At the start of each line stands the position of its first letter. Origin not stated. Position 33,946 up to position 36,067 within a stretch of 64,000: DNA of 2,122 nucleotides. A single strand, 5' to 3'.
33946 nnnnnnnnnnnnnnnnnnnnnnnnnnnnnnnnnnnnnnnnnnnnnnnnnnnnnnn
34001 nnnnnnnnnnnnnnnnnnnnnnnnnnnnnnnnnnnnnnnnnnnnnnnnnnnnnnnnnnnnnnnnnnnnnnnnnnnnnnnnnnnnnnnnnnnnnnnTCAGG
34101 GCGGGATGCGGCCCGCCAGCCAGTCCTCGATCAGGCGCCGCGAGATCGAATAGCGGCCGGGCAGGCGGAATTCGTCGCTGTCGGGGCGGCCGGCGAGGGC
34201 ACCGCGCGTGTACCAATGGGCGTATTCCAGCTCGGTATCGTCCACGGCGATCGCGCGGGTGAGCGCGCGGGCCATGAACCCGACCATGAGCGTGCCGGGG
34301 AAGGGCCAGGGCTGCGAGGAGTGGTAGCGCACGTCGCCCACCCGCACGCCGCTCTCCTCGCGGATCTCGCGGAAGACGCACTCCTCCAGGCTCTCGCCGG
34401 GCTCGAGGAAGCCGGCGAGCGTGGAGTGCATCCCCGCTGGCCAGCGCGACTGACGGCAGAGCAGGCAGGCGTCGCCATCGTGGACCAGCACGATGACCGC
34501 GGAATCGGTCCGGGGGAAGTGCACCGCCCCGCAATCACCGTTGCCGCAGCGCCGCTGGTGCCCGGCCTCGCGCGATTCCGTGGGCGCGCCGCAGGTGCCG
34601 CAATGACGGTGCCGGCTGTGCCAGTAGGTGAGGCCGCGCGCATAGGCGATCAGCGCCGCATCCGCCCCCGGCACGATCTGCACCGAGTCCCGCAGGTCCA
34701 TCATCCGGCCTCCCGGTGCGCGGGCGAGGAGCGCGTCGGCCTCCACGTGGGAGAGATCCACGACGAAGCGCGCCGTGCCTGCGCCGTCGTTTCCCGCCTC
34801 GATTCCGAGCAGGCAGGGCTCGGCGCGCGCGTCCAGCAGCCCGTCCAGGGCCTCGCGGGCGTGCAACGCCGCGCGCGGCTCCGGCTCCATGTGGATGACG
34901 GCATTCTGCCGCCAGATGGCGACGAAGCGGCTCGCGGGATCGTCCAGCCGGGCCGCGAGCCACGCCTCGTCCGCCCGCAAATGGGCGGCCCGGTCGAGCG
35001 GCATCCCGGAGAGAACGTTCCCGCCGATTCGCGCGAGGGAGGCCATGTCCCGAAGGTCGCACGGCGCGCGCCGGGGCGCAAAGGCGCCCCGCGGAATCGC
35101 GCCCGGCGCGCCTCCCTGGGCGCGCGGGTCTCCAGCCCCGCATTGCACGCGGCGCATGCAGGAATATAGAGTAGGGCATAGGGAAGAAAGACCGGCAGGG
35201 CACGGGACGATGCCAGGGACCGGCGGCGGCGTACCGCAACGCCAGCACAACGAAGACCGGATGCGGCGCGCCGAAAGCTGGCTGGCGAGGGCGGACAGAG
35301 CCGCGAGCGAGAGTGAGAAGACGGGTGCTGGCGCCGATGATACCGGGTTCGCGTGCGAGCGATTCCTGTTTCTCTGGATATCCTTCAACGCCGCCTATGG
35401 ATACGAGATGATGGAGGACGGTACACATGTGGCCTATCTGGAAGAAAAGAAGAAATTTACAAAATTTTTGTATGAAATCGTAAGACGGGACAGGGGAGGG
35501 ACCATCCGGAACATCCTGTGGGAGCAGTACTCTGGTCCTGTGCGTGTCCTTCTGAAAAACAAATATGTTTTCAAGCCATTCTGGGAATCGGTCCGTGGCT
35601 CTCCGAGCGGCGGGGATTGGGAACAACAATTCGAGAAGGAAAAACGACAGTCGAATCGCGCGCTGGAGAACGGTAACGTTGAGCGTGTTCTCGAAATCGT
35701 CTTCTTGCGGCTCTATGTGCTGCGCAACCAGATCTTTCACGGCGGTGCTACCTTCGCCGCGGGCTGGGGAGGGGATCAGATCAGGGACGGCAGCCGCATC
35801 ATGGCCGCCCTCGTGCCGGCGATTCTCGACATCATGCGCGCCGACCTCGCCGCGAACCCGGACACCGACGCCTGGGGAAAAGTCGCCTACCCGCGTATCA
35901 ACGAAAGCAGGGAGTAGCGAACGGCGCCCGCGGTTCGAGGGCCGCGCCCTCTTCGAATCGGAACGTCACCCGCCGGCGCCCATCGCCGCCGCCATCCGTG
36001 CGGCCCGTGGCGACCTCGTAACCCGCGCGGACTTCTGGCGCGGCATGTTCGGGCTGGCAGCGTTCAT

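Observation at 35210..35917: Lower-GC stand-alone HEPN-like gene inserted next to ffs/dnaX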

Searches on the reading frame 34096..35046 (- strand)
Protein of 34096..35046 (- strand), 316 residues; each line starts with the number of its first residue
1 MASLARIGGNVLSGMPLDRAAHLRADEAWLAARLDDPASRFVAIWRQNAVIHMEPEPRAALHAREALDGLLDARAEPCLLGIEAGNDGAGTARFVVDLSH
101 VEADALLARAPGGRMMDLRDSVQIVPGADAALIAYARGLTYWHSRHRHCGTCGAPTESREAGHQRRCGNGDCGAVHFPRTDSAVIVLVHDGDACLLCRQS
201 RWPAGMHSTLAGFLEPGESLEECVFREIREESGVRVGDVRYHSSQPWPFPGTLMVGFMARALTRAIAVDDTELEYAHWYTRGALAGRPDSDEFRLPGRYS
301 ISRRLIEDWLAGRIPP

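Call 33: find_related_loci(query=window:34096-35046:-, collection=metagenome_contigs, flank=5000)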
Query window:34096-35046:- (316 aa) in metagenome_contigs; peptide patterns used: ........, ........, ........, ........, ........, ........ (x = any residue, [..] = any of these).
343 stretches matched a pattern; 15 encode a relative of the query (tblastn E <= 1e-3); 15 distinct loci.
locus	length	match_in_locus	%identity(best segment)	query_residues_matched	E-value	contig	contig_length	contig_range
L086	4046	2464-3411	78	1-316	2e-172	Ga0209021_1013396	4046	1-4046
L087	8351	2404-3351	78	1-316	8e-167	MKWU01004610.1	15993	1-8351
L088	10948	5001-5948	79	1-316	2e-163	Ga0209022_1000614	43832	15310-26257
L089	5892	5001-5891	78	1-297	9e-151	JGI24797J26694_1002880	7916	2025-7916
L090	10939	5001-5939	64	1-315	1e-133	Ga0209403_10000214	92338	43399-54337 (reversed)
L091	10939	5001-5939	64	1-315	2e-133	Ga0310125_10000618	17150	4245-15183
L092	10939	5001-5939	64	1-315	9e-133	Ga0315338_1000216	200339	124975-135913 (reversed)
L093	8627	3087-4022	63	1-314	4e-132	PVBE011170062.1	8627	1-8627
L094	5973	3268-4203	62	1-314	3e-131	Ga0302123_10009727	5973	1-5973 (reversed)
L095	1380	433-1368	62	1-314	2e-142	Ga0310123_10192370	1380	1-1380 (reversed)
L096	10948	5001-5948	78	1-316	1e-166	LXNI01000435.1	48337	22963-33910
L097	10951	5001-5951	56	1-315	3e-120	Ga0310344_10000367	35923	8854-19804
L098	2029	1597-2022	65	143-284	1e-59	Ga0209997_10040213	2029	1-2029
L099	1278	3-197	63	250-314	5e-23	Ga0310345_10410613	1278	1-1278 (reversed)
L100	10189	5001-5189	40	189-248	4e-7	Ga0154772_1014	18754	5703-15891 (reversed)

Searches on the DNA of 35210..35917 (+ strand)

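Call 87: search_rna_families(sources=[L006, L019, L090, L093, L097], threshold=gathering)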
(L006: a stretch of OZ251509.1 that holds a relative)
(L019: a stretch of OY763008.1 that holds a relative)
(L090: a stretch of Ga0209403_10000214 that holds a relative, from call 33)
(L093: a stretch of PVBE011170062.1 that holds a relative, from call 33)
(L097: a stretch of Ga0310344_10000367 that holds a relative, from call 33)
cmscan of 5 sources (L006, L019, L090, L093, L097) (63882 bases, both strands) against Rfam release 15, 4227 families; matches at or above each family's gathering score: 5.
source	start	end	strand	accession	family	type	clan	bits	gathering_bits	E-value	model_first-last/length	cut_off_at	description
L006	9236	9331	+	RF00169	Bacteria_small_SRP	Gene;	CL00003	60.8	40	6.4e-11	1-97/97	no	Bacterial small signal recognition particle RNA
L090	4813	4909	-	RF00169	Bacteria_small_SRP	Gene;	CL00003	56.3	40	1.2e-09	1-97/97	no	Bacterial small signal recognition particle RNA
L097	4824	4920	-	RF00169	Bacteria_small_SRP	Gene;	CL00003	54.5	40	3.8e-09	1-97/97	no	Bacterial small signal recognition particle RNA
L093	2898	2994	-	RF00169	Bacteria_small_SRP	Gene;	CL00003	51.9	40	2e-08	1-97/97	no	Bacterial small signal recognition particle RNA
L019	1484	1580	+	RF00169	Bacteria_small_SRP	Gene;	CL00003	50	40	7.1e-08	1-97/97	no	Bacterial small signal recognition particle RNA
